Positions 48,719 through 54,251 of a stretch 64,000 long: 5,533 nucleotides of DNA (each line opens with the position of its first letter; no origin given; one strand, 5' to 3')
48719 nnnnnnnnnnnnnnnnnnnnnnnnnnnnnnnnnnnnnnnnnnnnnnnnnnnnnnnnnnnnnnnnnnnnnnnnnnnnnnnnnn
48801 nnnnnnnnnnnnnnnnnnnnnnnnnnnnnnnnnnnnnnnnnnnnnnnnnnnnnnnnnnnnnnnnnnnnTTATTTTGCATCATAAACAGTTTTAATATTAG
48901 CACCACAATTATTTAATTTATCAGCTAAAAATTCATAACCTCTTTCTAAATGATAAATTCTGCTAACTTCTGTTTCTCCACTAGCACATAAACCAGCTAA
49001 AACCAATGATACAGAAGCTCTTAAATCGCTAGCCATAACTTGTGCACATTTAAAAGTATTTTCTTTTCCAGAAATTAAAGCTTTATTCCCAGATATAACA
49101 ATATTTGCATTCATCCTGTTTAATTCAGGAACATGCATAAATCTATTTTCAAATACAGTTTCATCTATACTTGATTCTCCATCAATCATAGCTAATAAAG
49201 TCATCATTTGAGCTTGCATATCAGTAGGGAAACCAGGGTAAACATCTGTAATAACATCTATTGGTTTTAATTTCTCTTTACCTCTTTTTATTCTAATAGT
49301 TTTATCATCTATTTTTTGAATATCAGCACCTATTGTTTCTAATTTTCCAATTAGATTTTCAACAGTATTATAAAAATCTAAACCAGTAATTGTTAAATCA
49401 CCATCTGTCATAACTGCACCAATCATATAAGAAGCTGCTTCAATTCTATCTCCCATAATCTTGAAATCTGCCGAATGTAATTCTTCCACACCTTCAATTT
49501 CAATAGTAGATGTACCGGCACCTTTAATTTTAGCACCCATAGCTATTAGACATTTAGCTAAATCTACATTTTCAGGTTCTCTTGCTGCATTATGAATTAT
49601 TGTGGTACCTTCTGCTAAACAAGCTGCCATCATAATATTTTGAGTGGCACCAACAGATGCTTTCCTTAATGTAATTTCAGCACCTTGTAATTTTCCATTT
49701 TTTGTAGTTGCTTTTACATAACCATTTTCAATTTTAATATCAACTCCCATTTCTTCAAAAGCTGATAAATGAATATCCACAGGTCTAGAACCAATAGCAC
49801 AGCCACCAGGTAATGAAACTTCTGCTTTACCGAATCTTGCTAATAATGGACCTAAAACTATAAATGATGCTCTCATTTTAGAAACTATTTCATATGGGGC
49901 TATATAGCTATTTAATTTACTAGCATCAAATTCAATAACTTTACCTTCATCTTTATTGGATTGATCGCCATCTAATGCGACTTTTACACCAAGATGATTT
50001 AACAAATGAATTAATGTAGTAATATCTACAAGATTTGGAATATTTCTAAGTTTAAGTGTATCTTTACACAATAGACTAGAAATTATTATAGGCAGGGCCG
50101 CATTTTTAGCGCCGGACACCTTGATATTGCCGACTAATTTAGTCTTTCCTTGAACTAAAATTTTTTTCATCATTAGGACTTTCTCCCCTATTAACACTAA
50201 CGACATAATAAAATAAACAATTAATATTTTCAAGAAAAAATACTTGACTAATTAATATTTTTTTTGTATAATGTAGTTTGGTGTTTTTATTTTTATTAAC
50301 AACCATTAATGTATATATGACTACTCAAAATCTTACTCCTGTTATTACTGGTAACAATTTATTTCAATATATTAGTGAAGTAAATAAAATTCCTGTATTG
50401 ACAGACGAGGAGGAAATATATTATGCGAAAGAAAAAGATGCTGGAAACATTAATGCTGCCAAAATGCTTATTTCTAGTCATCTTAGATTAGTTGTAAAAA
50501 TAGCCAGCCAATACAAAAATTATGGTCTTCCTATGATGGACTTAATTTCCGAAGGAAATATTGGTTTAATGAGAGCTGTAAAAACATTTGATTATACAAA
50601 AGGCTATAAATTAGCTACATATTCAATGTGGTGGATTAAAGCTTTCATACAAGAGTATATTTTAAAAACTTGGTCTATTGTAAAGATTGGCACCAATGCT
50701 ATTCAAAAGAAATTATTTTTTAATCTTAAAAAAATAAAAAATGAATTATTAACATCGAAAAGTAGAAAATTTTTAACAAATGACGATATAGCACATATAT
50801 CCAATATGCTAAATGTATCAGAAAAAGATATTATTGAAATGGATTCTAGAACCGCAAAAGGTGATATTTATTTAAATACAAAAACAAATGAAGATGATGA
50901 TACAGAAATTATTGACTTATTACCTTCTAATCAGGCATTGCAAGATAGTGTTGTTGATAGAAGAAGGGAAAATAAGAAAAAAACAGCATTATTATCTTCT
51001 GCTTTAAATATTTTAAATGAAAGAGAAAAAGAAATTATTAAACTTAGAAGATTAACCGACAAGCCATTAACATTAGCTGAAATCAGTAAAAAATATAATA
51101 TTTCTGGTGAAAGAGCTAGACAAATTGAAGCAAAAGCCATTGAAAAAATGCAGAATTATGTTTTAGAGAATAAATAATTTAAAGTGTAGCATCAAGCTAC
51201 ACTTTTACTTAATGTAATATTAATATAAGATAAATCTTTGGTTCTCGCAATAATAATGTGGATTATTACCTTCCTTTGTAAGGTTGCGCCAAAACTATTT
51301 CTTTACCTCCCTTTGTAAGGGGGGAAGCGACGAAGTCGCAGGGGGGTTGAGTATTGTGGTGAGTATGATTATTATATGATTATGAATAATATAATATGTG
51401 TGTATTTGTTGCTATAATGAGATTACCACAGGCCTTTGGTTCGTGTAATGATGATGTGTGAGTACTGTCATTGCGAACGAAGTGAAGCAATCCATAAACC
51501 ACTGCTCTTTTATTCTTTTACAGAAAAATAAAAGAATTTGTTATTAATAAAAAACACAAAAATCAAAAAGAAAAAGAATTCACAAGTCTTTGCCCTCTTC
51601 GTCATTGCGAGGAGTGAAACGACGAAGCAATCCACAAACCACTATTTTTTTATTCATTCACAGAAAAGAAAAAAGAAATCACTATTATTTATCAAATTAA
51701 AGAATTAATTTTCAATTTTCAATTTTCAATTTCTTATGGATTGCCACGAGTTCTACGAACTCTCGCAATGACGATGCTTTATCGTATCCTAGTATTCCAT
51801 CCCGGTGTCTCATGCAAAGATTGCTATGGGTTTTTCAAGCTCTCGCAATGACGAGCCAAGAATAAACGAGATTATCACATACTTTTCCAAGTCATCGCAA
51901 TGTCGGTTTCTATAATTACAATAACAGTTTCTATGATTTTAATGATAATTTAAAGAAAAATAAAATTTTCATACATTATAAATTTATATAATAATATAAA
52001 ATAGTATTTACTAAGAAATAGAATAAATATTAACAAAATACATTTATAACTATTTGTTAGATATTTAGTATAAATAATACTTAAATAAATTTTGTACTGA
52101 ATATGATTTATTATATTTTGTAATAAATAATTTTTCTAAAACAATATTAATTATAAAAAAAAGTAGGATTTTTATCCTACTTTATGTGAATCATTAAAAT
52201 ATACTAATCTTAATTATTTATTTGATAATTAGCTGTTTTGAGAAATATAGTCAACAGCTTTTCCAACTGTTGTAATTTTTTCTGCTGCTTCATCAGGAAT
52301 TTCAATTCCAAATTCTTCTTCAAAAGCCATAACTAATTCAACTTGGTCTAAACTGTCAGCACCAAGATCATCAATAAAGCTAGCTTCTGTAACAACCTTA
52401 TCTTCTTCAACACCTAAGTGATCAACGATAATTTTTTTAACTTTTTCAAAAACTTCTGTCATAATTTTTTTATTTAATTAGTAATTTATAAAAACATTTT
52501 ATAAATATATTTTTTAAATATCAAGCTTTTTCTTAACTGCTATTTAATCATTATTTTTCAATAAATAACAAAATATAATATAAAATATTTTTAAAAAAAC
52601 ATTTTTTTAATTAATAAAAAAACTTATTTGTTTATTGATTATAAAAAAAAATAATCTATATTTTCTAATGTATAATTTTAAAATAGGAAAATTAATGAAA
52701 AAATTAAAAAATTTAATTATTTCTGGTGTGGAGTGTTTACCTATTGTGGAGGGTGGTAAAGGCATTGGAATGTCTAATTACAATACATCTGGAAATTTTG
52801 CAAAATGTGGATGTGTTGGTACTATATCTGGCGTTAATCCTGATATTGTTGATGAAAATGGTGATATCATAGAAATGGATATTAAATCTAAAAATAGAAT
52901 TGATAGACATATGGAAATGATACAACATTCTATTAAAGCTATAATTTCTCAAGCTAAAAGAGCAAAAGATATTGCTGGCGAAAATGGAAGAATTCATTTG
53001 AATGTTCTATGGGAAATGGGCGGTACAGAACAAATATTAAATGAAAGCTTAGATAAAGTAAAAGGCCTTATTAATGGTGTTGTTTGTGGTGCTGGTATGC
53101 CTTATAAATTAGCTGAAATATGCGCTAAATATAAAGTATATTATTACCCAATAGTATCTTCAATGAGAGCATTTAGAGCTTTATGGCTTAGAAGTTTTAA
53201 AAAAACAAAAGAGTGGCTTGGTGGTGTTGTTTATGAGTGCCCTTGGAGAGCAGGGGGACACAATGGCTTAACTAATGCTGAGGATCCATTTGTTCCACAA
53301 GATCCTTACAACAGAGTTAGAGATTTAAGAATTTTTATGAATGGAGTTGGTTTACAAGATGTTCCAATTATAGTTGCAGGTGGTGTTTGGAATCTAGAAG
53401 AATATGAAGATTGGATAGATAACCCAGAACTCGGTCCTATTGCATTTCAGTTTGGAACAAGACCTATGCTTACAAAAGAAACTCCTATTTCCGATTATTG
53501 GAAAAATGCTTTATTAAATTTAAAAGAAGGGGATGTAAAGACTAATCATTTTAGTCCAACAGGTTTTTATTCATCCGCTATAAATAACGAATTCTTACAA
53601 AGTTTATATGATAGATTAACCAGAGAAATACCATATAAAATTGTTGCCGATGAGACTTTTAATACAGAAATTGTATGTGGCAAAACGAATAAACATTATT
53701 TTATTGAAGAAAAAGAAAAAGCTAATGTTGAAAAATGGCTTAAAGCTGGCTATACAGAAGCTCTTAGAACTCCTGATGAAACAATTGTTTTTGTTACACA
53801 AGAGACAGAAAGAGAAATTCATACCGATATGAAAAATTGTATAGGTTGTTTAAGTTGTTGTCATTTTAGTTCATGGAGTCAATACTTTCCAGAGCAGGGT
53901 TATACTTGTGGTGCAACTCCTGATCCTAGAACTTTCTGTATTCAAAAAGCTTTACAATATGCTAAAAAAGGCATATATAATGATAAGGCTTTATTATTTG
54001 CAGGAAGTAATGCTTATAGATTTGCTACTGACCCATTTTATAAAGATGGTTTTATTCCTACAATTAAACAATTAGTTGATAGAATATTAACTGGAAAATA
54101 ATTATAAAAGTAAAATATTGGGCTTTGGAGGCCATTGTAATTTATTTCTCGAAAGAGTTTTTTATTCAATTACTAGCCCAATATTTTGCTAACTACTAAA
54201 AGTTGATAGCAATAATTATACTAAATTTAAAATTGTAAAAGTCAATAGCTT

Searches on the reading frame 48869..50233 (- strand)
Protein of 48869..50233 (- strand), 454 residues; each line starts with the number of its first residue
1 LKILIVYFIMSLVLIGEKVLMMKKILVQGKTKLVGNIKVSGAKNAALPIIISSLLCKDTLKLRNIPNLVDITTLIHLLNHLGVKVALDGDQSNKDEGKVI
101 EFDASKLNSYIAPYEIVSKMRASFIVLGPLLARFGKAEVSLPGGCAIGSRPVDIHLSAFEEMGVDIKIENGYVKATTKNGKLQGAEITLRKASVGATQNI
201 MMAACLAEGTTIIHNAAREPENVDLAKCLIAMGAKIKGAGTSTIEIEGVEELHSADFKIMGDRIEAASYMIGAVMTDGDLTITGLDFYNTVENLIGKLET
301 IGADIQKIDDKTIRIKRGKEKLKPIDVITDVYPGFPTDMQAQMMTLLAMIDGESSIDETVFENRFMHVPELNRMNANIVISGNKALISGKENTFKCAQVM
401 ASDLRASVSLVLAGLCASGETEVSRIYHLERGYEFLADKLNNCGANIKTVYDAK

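Call 28: search_protein_families(library=pfam, proteins=[window:48869-50233:-])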
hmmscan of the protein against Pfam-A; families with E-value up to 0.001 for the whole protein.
window:48869-50233:- (454 aa): 1 family
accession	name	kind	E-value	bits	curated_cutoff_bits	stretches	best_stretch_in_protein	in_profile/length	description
PF00275.25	EPSP_synthase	-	4.5e-105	352.2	22.8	1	27-440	1-417/417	EPSP synthase (3-phosphoshikimate 1-carboxyvinyltransferase)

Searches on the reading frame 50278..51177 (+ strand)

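Call 93: search_protein_families(library=pfam, proteins=[window:50278-51177:+])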
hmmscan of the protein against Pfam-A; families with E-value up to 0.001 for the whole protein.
window:50278-51177:+ (299 aa): 3 families
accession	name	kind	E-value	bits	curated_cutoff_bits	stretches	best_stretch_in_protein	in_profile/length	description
PF04542.20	Sigma70_r2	-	1.7e-17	63.4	24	1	64-132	1-69/71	Sigma-70 region 2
PF04545.22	Sigma70_r4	-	7.8e-16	57.8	24.1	1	242-292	1-49/50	Sigma-70, region 4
PF00140.25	Sigma70_r1_2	-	1.1e-05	25.7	22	1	30-53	5-28/34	Sigma-70 factor, region 1.2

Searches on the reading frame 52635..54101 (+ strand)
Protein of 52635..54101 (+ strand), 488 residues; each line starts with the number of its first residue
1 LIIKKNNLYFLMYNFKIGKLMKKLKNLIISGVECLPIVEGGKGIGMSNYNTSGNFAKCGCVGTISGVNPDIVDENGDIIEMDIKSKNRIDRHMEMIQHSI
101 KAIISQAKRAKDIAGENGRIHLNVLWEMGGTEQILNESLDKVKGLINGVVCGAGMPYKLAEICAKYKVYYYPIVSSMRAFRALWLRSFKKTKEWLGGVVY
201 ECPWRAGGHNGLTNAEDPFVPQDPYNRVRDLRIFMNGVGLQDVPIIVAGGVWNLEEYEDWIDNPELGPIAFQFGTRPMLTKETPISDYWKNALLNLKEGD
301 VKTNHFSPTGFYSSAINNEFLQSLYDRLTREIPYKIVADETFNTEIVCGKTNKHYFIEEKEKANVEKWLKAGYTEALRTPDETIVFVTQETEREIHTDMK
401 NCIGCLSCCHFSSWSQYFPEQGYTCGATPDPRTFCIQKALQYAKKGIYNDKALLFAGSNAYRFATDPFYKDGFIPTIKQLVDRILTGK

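Call 28: search_protein_families(library=pfam, proteins=[window:52635-54101:+])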
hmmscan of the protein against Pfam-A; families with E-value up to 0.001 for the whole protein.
window:52635-54101:+ (488 aa): 1 family
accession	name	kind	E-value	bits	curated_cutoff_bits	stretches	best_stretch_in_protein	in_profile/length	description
PF03060.21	NMO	-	2.8e-09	37.2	28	1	165-387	134-308/331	Nitronate monooxygenase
